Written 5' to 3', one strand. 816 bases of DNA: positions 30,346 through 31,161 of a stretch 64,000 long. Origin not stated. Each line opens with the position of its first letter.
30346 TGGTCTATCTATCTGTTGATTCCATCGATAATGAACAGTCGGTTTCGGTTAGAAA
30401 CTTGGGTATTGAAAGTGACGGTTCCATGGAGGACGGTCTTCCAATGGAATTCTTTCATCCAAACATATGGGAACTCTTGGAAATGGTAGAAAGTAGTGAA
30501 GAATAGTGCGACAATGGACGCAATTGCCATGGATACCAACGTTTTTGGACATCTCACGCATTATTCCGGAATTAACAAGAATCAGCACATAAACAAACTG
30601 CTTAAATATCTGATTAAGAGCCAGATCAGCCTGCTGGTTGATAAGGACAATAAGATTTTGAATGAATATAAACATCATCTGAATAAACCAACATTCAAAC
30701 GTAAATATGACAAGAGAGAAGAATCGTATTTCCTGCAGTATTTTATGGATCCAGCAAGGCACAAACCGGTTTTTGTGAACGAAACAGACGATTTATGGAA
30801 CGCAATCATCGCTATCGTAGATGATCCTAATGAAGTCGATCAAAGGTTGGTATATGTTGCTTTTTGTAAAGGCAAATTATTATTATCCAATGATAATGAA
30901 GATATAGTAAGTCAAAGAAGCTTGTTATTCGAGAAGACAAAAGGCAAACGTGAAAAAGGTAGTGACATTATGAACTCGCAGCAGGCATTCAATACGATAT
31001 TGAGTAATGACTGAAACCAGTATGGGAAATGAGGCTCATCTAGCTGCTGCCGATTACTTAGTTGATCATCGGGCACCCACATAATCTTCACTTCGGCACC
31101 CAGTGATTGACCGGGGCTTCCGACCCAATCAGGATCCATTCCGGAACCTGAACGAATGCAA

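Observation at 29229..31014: Translationally coupled ABC-type ATPase (DUF3696-like) plus small PIN-like protein: candidate uncharacterised two-gene defence module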

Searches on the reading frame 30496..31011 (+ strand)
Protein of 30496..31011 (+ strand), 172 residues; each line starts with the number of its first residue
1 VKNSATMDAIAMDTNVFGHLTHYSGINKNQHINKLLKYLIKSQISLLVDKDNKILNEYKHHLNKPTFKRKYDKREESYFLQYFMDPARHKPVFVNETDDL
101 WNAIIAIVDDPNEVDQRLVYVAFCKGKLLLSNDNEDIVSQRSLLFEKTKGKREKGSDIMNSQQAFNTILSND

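Call 3: search_protein_families(library=pfam, proteins=[window:30496-31011:+], max_evalue=0.1)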
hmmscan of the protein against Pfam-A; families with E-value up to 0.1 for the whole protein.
window:30496-31011:+ (172 aa): 2 families
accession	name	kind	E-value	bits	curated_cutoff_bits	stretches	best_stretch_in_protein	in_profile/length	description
PF23792.1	CD1375-like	-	0.0054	17.2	27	1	32-57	20-44/48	CD1375-like protein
PF07746.16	LigA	-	0.091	13.3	25.3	0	55-93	1-39/87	Aromatic-ring-opening dioxygenase LigAB, LigA subunit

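Call 4: search_protein_families(library=padloc, proteins=[window:30496-31011:+], max_evalue=0.1)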
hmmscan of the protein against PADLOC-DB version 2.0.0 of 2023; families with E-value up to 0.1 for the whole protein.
window:30496-31011:+ (172 aa): 0 families

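Call 5: search_protein_families(library=ncbifam, proteins=[window:30496-31011:+], max_evalue=0.1)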
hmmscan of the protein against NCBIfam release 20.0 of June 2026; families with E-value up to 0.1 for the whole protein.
window:30496-31011:+ (172 aa): 2 families
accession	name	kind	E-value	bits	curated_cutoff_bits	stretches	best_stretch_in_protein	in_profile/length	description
TIGR00305.1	TIGR00305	equivalog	0.045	14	29.15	1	11-72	3-57/115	putative toxin-antitoxin system toxin component, PIN family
NF050104.1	TA_MazE_antitoxin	equivalog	0.075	13.4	65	0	9-42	3-36/69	type II toxin-antitoxin system MazE family antitoxin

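Call 6: find_homologous_proteins(query=window:30496-31011:+, max_evalue=0.001)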
Query window:30496-31011:+ (172 aa): 3 proteins with E <= 0.001 among 21 candidates.
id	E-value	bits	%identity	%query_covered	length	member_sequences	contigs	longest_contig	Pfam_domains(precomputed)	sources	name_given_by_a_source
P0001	5.1e-105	366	100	97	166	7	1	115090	-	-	-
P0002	1.6e-90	319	81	99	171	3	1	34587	-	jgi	-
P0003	5.0e-89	314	82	99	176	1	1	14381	-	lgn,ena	-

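Call 7: search_protein_families(library=phrogs, proteins=[window:30496-31011:+], max_evalue=0.1)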
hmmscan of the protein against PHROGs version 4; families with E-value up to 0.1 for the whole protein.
window:30496-31011:+ (172 aa): 1 family
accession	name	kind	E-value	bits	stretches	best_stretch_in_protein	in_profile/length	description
phrog_8847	-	unknown function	0.043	14.5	1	28-77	6-55/149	-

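Call 8: search_solved_structures(query=window:30496-31011:+, max_evalue=10)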
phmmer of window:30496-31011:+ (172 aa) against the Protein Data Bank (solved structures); distinct sequences matched with E-value up to 10: 0.

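Call 18: search_protein_representatives(alignment_id=A1)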
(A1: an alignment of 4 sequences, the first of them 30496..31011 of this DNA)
Query: 4 sequences, 171 profile positions. Proteins with E-value up to 0.001 (for the whole library): 170; up to 1e-10: 121; up to 1e-30: 4. The best 150 are listed.
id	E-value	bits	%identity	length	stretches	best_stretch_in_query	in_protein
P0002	1.1e-106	370.3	-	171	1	1-171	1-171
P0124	3.8e-51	189.6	-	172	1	2-167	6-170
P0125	1.0e-44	168.6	-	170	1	6-167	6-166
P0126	3.4e-34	134.4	-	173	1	3-170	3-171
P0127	7.6e-30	120.2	-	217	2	4-163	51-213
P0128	9.7e-30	119.9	-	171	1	2-166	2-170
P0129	1.1e-26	109.9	-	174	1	2-167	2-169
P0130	1.7e-26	109.3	-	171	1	4-167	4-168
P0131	4.4e-26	108.0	-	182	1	7-169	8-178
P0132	1.6e-25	106.1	-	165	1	6-164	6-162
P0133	4.5e-25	104.7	-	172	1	2-169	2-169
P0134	1.6e-24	102.9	-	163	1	2-165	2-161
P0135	3.7e-24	101.7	-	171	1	8-167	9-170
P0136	1.1e-23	100.2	-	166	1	2-165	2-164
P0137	2.1e-23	99.3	-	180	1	7-163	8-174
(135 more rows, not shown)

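Call 22: search_solved_structures(query=A3, max_evalue=10, show_alignments=3)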
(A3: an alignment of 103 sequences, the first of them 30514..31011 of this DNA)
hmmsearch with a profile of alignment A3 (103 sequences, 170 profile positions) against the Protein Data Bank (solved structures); distinct sequences matched with E-value up to 10: 12.
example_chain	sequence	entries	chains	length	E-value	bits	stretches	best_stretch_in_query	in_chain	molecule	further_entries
22bu_B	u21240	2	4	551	0.0042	20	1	70-137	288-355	AAA family ATPase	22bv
22et_E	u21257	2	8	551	0.0042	20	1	70-137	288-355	PtuA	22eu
1o4w_A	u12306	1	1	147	0.12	15.2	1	82-133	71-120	PIN (PilT N-terminus) domain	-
8huj_B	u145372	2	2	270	0.25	14.2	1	32-116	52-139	Eukaryotic translation initiation factor 4 gamma 1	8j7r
6ifv_A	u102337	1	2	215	0.56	13.1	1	76-118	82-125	Ribosomal RNA small subunit methyltransferase A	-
3fay_A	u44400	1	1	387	0.95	12.3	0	11-85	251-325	Ras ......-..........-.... protein IQGAP1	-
5dn7_A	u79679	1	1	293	0.96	12.3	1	28-89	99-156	Protein FAM179B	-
6ifx_A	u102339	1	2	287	1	12.2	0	76-118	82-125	Ribosomal RNA small subunit methyltransferase A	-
6ifs_A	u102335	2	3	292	1.1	12.1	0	77-118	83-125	Ribosomal RNA small subunit methyltransferase A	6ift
7v2l_W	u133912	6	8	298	1.1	12.1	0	77-118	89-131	Ribosomal RNA small subunit methyltransferase A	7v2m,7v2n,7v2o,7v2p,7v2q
6ifw_A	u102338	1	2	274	1.8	11.4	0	76-118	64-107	Ribosomal RNA small subunit methyltransferase A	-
7ndk_A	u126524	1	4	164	1.9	11.4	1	113-137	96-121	Probable ribonuclease ZC3H12C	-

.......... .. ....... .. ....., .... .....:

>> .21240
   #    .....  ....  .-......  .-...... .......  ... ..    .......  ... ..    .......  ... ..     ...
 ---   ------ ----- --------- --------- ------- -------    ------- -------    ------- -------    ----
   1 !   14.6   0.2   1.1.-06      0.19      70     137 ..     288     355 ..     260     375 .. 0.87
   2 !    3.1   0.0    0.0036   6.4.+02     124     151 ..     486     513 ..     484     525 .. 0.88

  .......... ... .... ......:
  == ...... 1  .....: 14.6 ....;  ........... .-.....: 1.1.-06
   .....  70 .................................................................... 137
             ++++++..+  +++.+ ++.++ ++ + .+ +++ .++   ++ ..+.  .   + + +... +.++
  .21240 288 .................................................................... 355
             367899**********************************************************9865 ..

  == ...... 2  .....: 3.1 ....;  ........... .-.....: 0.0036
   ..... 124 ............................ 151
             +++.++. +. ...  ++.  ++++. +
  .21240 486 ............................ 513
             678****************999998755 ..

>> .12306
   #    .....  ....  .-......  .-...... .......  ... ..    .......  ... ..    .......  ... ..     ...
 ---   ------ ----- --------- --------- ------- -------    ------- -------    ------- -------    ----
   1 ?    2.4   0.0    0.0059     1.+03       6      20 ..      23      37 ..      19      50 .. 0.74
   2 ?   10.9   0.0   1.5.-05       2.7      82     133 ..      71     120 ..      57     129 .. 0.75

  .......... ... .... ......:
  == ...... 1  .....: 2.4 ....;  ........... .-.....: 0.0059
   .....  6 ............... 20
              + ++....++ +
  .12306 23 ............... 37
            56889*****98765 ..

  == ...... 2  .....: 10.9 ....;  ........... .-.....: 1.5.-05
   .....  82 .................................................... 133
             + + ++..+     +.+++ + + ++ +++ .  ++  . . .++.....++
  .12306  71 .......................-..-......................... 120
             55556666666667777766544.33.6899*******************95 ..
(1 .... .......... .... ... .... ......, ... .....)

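Call 23: search_protein_families(library=pfam, alignment_id=A3, max_evalue=0.01)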
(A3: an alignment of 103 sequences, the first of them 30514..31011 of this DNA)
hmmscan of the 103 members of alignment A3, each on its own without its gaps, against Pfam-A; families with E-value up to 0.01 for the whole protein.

A. member 1, window:30514-31011:+ (166 aa): 1 family
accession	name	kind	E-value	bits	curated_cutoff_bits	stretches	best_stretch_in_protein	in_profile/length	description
PF23792.1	CD1375-like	-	0.0051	17.2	27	0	26-51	20-44/48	CD1375-like protein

B. families by the number of members that match (of 103 scanned): 13 families
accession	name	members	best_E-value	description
PF01850.27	PIN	17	4.4e-06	PIN domain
PF13470.12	PIN_3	9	1.4e-06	PIN domain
PF16289.11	PIN_12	5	4.2e-06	PIN domain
PF18480.7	DUF5615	2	1.5e-05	Domain of unknown function (DUF5615)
PF19237.4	DUF5889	1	0.003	Family of unknown function (DUF5889)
PF07766.19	LETM1_RBD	1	0.0049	LETM1-like, RBD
PF23792.1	CD1375-like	1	0.0051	CD1375-like protein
PF00611.28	FCH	1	0.0053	Fes/CIP4, and EFC/F-BAR homology domain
PF01491.21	Frataxin_Cyay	1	0.0063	Frataxin-like domain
PF15511.12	CENP-T_C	1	0.0088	Centromere kinetochore component CENP-T histone fold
PF15869.11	TolB_like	1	0.0092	TolB-like 6-blade propeller-like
PF09886.14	DUF2113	1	0.0094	Uncharacterized protein conserved in archaea (DUF2113)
PF10786.14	HI_0552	1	0.0097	HI_0552 protein family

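Call 28: predict_structure(alignment_id=A3)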
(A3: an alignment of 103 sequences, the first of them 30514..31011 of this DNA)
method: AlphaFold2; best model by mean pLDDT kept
length: 166 residues; sequences in the alignment: 103
mean_pLDDT: 94.8   pTM: 0.91
mean pLDDT of the five models: 94.8, 94.6, 93.9, 93.8, 93.7
residues with pLDDT >= 90: 144; 70-90: 20; 50-70: 2; < 50: 0
segments of 3 or more residues with pLDDT < 50: none
pLDDT, mean of each block of 10 residues (from residue 1): 96 84 95 98 98 90 80 95 98 98 97 99 97 98 98 98 90
secondary structure, 60 per line:
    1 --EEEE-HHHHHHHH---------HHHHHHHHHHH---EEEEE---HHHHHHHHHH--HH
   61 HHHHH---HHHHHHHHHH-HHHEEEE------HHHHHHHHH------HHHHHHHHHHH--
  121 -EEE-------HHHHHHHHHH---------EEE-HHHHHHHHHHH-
elements in order: E3-6 H8-15 H25-35 E39-43 H47-56 H59-65 H69-78 E83-86 H93-101 H108-118 E122-124 H132-141 E151-153 H155-165

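Call 32: fold_search(model_id=the predicted structure, library=pdb)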
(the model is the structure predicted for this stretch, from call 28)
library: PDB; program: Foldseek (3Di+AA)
matches with E <= 10: 249; with E <= 0.001: 0
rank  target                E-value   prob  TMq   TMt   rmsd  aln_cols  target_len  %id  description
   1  5h4g_B                6.0e-03  1.00  0.50  0.57   5.6       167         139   13  Structure of PIN-domain protein (VapC4 toxin) from Pyrococcus horikoshii determined at 1.77 A resolution (released 2016-11-23)
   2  5h4g_A                7.1e-03  1.00  0.48  0.53   5.8       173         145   11  Structure of PIN-domain protein (VapC4 toxin) from Pyrococcus horikoshii determined at 1.77 A resolution (released 2016-11-23)
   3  5ecw_A                8.5e-03  0.99  0.47  0.56   5.2       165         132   12  Structure of the Shigella flexneri VapC mutant D7A (released 2016-02-17)
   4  1y82_B                9.0e-03  1.00  0.49  0.54   5.9       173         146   13  Conserved hypothetical protein Pfu-367848-001 from Pyrococcus furiosus (released 2005-01-25)
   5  1y82_A                1.1e-02  0.99  0.49  0.53   5.4       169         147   14  Conserved hypothetical protein Pfu-367848-001 from Pyrococcus furiosus (released 2005-01-25)
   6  8wmm_G                1.1e-02  0.99  0.46  0.54   6.1       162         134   18  Structure of CbCas9-PcrIIC1 complex bound to 28-bp DNA substrate (20-nt complementary) (released 2024-06-05)
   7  1v96_A                1.2e-02  1.00  0.51  0.57   5.4       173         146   13  Crystal structure of hypothetical protein of unknown function from pyrococcus horikoshii OT3 (released 2005-02-01)
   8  1v96_B                1.3e-02  0.99  0.47  0.52   5.8       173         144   13  Crystal structure of hypothetical protein of unknown function from pyrococcus horikoshii OT3 (released 2005-02-01)
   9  2bsq_A                1.4e-02  0.99  0.47  0.53   5.6       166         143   14  FitAB bound to DNA (released 2006-08-24)
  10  5h4h_B                1.4e-02  0.97  0.44  0.48   6.2       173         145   12  Structure of PIN-domain protein (VapC4 toxin) from Pyrococcus horikoshii determined at 2.2 A resolution (released 2016-11-23)
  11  5ecd_A                1.6e-02  0.97  0.44  0.52   5.7       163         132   13  Structure of the Shigella flexneri VapC mutant D98N crystal form 1 (released 2016-02-17)
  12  1v8p_C                2.0e-02  0.99  0.51  0.60   5.0       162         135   17  Crystal structure of PAE2754 from Pyrobaculum aerophilum (released 2004-02-10)
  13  1ye5_B                2.0e-02  0.96  0.44  0.47   6.3       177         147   11  Crystal structure of hypothetical protein of unknown function from pyrococcus horikoshii OT3 (released 2005-05-17)
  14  2h1c_A                2.3e-02  0.99  0.53  0.62   4.5       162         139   16  Crystal Structure of FitAcB from Neisseria gonorrhoeae (released 2006-09-26)
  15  7vwo_A                2.3e-02  0.99  0.49  0.55   5.4       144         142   14  TA complex from Mycobacterium tuberculosis (released 2022-11-16)
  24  1v8p_B                3.7e-02  0.98  0.50  0.59   5.4       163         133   18  Crystal structure of PAE2754 from Pyrobaculum aerophilum (released 2004-02-10)
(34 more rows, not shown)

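Call 59: find_encoding_contigs(protein=P0002, flank=10000, max_places=3)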
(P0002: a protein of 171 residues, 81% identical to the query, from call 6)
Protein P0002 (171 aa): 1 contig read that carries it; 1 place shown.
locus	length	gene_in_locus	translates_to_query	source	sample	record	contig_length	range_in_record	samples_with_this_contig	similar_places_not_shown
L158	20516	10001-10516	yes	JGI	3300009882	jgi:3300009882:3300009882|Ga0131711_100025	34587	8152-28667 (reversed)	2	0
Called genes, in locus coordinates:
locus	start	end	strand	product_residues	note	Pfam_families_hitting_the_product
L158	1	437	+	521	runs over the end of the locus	-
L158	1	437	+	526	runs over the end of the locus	-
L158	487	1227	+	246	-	PF14452:Multi_ubiq (weak)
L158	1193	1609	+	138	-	PF14462:Prok-E2_E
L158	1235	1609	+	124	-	PF14462:Prok-E2_E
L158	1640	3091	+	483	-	PF00899:ThiF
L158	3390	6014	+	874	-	PF04851:ResIII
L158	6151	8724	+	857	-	PF01555:N6_N4_Mtase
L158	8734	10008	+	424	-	PF13175:AAA_15, PF13476:AAA_23 (weak), PF13304:AAA_21 (weak)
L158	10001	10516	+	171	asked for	-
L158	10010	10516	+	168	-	-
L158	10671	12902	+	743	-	PF13089:PP_kinase_N, PF02503:PP_kinase, PF17941:PP_kinase_C_1, PF13091:PLDc_2 (faint), PF13090:PP_kinase_C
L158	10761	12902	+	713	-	PF13089:PP_kinase_N, PF02503:PP_kinase, PF17941:PP_kinase_C_1, PF13091:PLDc_2 (faint), PF13090:PP_kinase_C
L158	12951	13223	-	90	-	PF03966:Trm112p (faint)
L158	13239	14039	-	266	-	PF04116:FA_hydroxylase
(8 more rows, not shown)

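Call 60: find_encoding_contigs(protein=P0003, flank=10000, max_places=3)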
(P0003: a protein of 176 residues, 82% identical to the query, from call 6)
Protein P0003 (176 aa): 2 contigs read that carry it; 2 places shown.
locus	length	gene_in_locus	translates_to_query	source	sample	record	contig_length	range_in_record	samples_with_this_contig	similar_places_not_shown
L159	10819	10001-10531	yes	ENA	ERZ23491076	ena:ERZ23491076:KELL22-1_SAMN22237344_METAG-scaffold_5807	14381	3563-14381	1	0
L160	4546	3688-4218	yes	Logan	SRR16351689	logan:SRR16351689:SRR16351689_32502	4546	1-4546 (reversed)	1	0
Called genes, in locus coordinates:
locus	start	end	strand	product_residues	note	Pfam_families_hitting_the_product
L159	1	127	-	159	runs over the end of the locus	-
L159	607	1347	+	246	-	PF14452:Multi_ubiq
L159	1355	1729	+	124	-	PF14462:Prok-E2_E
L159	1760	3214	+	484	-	PF00899:ThiF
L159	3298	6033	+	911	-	PF04851:ResIII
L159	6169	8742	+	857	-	PF01555:N6_N4_Mtase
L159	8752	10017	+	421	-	PF13175:AAA_15, PF13304:AAA_21 (faint)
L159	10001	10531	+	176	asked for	-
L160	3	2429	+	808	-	?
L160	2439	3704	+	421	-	PF13175:AAA_15, PF13304:AAA_21 (faint)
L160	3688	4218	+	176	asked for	-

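Call 82: search_dna_similar(query=window:30514-31011:+, collection=plasmids, mode=protein, max_evalue=0.001, max_rows=10)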
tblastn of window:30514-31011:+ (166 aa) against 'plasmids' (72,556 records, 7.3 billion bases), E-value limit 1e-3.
Records with a match: 1; places in all: 1; records where one place covers at least 80% of the query: 1.
Best place of each record, by identity: <60% 1.
By first word of the organism name: Planktothrix 1.
By predicted mobility (MOB-suite, as given by PLSDB): non-mobilizable 1.
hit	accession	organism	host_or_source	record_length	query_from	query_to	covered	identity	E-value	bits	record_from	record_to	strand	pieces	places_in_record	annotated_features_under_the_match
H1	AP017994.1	Planktothrix agardhii NIES-204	-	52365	4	150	89%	30.2%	3e-6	53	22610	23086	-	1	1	hypothetical protein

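Call 83: search_dna_similar(query=window:30514-31011:+, collection=phages, mode=protein, max_evalue=0.001, max_rows=10)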
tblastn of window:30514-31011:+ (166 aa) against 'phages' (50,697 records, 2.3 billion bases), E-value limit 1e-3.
No match.

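Call 84: find_related_loci(query=A3, collection=viral_contigs, flank=5000)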
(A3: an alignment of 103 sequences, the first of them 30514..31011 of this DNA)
Query A3 (166 aa) in viral_contigs; peptide patterns used: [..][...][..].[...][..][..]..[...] (x = any residue, [..] = any of these).
52 stretches matched a pattern, but none encodes a relative of the query by tblastn (E <= 1e-3).

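Call 85: get_annotated_region(hit=H1, flank=7000)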
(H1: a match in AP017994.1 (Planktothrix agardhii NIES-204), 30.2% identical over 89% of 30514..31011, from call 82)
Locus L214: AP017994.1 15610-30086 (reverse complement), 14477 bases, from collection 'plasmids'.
description: Planktothrix agardhii NIES-204 plasmid plasmid3 DNA, complete sequence
organism: Planktothrix agardhii NIES-204 (NCBI taxid 282423)
taxonomy: Bacteria; Cyanobacteriota; Cyanophyceae; Oscillatoriales; Microcoleaceae; Planktothrix; Planktothrix agardhii; Planktothrix agardhii NIES-204
host: -; source: -; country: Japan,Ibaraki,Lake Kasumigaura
typing (MOB-suite, as given by PLSDB): non-mobilizable
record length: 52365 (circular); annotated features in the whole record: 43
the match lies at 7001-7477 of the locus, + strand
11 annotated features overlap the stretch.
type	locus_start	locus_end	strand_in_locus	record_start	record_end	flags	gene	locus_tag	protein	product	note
CDS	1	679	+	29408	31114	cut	-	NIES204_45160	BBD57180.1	hypothetical protein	-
CDS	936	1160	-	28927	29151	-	-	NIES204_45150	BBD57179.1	hypothetical protein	-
CDS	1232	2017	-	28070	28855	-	-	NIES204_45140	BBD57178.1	SNase-like nuclease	-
CDS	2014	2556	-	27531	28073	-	-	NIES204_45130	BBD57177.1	hypothetical protein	-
CDS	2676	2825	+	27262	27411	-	-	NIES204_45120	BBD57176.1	putative MerR family transcriptional regulator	-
CDS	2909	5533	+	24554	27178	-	-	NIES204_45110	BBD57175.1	DNA methylase, putative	-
CDS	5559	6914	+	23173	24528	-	-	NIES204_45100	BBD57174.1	hypothetical protein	-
CDS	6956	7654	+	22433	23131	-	-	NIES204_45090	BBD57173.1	hypothetical protein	-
CDS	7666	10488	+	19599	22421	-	-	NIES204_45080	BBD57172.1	hypothetical protein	-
CDS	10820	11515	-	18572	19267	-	-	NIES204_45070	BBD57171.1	phage integrase family protein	-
CDS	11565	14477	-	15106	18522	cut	-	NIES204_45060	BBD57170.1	hypothetical protein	-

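Call 88: search_protein_families(library=pfam, proteins=[L214:5559-6911:+, L214:6956-7651:+], max_evalue=0.01)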
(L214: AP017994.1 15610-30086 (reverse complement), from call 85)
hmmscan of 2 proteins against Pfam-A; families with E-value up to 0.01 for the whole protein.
L214:5559-6911:+ (451 aa): 7 families
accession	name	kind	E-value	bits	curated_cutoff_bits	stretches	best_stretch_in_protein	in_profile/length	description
PF13175.12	AAA_15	-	1.9e-23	84.2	32.1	2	1-107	1-92/374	AAA ATPase domain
PF13304.12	AAA_21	-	5.1e-12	46.9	27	1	24-84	1-54/304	AAA domain, putative AbiEii toxin, Type IV TA system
PF13476.12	AAA_23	-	4.5e-06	27.9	27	1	4-132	1-125/201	AAA domain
PF13555.12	AAA_29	-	2e-05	24.7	27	1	2-40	1-43/61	P-loop containing region of AAA domain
PF02463.25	SMC_N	-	0.00021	21.2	40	1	1-40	1-42/220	RecF/RecN/SMC N terminal domain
PF11398.14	DUF2813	-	0.00032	20.6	21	0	2-48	3-49/372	Protein of unknown function (DUF2813)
PF00005.33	ABC_tran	-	0.0014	19.7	25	1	23-54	12-40/137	ABC transporter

L214:6956-7651:+ (232 aa): 1 family
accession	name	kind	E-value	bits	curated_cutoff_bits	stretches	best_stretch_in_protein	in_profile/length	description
PF03414.19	Glyco_transf_6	-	0.0098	15.2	25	0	180-228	135-182/313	Glycosyltransferase family 6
